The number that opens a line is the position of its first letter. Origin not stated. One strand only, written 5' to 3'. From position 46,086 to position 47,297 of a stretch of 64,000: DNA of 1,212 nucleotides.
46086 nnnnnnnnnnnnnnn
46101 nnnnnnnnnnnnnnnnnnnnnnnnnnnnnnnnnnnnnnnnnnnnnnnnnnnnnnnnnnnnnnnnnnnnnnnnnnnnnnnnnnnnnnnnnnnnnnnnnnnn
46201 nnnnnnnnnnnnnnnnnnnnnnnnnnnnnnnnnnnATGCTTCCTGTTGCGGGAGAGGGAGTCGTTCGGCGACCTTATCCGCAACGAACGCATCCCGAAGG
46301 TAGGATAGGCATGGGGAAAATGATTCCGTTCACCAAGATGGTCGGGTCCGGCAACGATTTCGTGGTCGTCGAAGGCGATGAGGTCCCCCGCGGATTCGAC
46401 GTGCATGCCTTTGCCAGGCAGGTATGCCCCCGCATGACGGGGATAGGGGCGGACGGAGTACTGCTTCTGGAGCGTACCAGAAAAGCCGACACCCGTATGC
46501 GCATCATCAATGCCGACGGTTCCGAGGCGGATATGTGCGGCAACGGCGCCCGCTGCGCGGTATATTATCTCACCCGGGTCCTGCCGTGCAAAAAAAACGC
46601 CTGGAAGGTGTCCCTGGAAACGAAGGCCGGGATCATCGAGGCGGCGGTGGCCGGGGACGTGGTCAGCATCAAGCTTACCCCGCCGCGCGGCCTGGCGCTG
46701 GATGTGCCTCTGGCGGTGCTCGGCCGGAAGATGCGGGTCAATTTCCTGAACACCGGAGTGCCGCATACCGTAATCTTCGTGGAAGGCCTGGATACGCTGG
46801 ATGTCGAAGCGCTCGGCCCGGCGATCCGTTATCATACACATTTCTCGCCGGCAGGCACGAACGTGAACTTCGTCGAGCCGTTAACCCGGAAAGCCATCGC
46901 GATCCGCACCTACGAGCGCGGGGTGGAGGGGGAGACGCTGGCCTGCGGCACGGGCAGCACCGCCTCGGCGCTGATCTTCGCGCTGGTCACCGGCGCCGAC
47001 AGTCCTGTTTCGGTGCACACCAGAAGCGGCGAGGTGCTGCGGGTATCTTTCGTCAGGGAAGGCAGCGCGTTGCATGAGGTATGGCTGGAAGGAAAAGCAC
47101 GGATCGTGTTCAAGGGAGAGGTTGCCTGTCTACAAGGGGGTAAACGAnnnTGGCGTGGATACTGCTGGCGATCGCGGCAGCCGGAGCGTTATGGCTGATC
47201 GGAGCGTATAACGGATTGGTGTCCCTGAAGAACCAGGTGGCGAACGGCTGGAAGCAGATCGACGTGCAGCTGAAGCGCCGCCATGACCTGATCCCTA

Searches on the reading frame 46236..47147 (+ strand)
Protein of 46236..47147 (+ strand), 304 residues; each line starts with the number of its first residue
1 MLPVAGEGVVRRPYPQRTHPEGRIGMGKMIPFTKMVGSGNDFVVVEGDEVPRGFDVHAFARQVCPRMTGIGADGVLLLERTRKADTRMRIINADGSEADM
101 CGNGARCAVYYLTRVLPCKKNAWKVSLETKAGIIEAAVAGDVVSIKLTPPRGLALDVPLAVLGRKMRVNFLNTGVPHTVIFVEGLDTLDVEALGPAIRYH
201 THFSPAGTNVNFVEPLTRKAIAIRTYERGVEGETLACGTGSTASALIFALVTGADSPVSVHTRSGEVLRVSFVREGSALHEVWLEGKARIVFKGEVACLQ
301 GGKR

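Call 70: search_protein_families(library=pfam, proteins=[window:46236-47147:+], max_evalue=0.000001)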
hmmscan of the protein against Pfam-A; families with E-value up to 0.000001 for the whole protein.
window:46236-47147:+ (304 aa): 1 family
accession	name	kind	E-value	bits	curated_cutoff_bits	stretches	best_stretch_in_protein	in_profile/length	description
PF01678.24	DAP_epimerase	-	2.4e-48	163.6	34.7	2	32-141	1-107/121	Diaminopimelate epimerase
